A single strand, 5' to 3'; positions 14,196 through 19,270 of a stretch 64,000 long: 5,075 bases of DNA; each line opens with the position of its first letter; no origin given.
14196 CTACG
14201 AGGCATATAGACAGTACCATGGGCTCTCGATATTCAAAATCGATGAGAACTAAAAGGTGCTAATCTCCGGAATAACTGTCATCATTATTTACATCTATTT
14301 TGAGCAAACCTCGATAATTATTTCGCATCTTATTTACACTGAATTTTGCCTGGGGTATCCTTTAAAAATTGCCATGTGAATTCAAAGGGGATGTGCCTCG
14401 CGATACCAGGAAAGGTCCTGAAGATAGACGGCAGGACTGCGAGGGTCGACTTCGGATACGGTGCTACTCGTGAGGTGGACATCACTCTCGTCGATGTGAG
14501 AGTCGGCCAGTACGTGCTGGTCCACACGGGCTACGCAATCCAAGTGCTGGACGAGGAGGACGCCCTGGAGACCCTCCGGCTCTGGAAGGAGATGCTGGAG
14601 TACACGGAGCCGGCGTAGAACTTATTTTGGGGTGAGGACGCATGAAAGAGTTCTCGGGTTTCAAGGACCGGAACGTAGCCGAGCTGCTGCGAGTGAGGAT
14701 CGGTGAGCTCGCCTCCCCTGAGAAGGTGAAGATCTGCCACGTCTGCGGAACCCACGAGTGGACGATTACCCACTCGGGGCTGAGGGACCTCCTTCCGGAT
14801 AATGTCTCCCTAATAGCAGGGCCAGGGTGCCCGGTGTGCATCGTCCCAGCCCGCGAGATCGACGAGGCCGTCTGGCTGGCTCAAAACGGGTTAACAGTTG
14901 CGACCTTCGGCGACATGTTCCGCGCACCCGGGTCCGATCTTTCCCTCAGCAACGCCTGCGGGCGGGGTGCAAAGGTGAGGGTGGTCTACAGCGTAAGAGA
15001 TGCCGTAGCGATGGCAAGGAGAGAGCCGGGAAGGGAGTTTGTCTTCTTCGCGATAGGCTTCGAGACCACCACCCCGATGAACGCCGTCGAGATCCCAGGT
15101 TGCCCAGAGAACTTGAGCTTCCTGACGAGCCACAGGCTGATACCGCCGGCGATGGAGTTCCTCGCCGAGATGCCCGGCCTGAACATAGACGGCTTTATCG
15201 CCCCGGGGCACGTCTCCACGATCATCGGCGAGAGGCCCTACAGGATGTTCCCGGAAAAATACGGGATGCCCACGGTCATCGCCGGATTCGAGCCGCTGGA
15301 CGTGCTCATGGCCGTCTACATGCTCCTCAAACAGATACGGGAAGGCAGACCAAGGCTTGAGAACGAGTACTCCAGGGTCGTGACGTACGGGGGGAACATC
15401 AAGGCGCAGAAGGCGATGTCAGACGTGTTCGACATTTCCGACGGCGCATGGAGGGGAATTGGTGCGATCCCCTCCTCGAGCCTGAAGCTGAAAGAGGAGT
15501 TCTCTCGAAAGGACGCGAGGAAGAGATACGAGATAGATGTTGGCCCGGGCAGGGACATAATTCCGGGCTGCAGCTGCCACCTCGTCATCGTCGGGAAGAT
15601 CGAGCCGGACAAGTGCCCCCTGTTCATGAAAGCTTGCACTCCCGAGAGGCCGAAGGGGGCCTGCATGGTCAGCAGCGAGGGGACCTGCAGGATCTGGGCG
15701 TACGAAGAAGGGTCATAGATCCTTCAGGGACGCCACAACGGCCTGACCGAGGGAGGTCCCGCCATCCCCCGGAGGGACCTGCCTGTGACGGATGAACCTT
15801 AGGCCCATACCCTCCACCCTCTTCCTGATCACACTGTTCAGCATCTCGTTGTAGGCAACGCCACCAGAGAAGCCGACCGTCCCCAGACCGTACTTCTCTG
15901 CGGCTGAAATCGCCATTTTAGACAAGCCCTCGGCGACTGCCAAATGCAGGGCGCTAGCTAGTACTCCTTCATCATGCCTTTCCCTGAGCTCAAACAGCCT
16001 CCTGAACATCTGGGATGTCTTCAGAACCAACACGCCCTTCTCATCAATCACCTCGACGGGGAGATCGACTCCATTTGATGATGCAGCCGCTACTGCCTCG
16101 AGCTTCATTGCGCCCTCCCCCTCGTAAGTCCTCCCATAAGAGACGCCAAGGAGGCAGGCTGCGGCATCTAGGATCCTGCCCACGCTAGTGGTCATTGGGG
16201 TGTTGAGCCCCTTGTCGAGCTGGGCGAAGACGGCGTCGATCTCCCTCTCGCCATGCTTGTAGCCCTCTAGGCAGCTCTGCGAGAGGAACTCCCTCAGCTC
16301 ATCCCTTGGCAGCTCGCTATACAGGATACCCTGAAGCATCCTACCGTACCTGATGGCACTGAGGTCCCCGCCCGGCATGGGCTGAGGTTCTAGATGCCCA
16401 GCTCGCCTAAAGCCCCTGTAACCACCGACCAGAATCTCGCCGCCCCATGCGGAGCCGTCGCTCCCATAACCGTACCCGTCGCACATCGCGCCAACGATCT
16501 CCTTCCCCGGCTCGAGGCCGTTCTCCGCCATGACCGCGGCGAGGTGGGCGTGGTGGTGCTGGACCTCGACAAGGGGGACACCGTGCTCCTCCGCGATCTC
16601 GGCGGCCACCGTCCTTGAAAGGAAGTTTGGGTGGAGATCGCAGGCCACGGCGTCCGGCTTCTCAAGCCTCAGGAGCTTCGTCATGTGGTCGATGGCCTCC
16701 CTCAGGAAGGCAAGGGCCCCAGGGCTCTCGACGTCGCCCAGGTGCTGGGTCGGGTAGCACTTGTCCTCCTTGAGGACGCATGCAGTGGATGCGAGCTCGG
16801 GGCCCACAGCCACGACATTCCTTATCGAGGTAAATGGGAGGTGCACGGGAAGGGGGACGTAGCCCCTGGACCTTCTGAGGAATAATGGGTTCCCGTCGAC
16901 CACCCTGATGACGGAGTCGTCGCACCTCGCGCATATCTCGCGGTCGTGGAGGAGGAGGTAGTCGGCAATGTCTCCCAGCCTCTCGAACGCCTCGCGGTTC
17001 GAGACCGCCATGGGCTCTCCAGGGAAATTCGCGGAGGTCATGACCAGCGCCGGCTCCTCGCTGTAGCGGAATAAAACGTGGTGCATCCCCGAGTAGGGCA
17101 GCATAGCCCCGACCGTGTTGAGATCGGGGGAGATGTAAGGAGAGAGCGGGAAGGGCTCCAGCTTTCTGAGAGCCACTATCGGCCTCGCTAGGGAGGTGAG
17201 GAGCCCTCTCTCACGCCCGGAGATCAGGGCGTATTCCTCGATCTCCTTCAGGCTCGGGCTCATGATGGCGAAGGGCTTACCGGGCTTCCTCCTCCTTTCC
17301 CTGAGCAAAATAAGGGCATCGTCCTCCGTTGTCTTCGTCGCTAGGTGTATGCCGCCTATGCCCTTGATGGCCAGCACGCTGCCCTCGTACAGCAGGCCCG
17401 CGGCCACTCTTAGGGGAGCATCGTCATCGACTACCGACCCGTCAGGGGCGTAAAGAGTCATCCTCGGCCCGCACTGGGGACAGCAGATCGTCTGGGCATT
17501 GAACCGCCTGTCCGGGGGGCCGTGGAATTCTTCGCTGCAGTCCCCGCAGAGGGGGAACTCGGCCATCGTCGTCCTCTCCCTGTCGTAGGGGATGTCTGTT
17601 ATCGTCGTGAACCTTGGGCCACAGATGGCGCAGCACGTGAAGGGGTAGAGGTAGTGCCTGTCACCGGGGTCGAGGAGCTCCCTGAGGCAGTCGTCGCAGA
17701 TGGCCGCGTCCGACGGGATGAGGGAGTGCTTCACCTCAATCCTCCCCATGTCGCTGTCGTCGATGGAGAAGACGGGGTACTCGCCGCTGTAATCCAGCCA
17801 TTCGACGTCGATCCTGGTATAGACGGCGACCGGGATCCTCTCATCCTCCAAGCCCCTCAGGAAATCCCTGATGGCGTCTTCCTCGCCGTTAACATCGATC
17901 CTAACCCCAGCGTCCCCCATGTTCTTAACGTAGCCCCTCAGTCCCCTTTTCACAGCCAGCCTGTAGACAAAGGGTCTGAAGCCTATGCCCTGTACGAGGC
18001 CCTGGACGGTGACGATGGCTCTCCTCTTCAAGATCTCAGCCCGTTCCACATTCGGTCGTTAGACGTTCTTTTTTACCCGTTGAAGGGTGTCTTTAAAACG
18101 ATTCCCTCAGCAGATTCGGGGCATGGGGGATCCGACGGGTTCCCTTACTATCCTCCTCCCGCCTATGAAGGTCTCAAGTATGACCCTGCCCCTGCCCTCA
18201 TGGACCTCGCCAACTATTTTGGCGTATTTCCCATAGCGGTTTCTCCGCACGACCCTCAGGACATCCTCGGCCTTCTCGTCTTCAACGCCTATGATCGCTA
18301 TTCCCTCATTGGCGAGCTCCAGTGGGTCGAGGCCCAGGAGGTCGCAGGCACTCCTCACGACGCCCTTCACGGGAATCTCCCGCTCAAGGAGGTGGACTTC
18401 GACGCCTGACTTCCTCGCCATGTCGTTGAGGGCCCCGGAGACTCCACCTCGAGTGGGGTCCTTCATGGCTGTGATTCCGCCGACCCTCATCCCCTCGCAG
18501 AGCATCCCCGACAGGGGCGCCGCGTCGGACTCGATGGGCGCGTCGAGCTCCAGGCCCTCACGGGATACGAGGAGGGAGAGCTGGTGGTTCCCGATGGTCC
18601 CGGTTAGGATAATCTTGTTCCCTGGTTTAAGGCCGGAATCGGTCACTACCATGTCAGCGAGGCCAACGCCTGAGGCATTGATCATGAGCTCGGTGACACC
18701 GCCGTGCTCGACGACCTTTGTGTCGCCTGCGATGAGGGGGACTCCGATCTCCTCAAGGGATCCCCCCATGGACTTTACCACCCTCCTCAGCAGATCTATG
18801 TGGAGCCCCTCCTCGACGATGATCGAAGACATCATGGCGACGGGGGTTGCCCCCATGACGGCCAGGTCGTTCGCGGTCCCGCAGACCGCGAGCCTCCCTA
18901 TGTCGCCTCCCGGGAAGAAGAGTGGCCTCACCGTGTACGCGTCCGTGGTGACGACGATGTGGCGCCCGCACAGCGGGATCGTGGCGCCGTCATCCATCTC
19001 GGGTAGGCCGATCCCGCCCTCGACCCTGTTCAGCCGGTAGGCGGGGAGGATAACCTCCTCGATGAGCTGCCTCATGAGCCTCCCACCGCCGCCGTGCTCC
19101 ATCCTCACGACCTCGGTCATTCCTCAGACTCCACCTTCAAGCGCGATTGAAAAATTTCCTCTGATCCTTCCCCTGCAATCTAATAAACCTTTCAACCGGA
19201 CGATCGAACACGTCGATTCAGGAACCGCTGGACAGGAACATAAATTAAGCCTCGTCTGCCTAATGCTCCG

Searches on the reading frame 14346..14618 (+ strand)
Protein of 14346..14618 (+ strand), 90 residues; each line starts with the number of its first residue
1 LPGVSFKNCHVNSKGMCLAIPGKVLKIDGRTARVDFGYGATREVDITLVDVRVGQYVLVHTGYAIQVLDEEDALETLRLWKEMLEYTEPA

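Call 58: search_protein_families(library=pfam, proteins=[window:14346-14618:+], max_evalue=0.001)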
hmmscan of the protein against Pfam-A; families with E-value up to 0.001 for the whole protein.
window:14346-14618:+ (90 aa): 1 family
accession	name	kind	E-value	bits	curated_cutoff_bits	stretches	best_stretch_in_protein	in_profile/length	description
PF01455.23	HupF_HypC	-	8.6e-27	93.5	28.5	1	16-80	1-65/65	HupF/HypC family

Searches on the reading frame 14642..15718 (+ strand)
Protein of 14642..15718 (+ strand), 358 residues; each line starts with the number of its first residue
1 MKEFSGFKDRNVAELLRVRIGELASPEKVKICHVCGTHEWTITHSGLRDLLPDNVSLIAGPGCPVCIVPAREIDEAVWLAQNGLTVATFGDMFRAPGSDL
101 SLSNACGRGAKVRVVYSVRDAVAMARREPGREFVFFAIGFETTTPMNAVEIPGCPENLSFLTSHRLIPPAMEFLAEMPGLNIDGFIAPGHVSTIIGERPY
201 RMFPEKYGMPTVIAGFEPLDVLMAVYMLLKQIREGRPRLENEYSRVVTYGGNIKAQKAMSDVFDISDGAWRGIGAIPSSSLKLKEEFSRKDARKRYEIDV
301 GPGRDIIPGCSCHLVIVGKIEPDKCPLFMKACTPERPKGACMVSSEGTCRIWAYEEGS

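Call 11: search_protein_families(library=pfam, proteins=[window:14642-15718:+], max_evalue=0.00001)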
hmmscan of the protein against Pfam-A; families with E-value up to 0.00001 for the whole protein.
window:14642-15718:+ (358 aa): 1 family
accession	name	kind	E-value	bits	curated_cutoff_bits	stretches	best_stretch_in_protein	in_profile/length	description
PF01924.21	HypD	-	9.6e-136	452.9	25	1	19-353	9-348/351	Hydrogenase formation hypA family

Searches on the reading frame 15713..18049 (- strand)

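Call 11: search_protein_families(library=pfam, proteins=[window:15713-18049:-], max_evalue=0.00001)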
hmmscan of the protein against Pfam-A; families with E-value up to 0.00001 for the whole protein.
window:15713-18049:- (778 aa): 6 families
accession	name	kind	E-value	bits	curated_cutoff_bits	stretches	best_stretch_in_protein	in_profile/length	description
PF22521.2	HypF_C_2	-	2.5e-66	224.3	27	1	520-769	1-241/241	Carbamoyltransferase, Kae1-like Domain, second subdomain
PF01300.24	Sua5_yciO_yrdC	-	3.3e-36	124.9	25.1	1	220-394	3-178/178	Telomere recombination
PF17788.7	HypF_C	-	3.8e-29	101.7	23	1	410-509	4-99/99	HypF Kae1-like domain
PF07503.17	zf-HYPF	-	8.2e-27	93.2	23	2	117-149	1-33/34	HypF finger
PF00708.24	Acylphosphatase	-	3.5e-19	69.3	22.5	1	13-96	3-85/85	Acylphosphatase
PF00814.31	TsaD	-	1.2e-06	28.9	24.8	0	619-749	133-244/264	tRNA N6-adenosine threonylcarbamoyltransferase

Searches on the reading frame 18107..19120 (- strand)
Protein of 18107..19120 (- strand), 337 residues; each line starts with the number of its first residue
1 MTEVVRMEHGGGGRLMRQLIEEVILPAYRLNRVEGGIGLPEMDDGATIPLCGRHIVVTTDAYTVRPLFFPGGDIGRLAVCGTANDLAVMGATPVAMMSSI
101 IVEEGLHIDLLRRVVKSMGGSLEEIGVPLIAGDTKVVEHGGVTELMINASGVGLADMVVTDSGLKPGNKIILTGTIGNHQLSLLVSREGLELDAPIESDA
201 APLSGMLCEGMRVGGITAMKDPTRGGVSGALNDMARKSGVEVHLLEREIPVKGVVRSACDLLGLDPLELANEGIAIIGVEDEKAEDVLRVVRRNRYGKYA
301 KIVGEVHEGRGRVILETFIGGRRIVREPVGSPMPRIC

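Call 11: search_protein_families(library=pfam, proteins=[window:18107-19120:-], max_evalue=0.00001)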
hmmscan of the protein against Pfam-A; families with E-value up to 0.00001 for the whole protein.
window:18107-19120:- (337 aa): 2 families
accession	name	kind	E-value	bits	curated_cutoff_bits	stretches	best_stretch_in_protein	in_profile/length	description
PF02769.27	AIRS_C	-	1.3e-22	81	23.1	1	165-313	1-153/156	AIR synthase related protein, C-terminal domain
PF00586.29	AIRS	-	2.8e-22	79.7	24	1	43-154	2-111/112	AIR synthase related protein, N-terminal domain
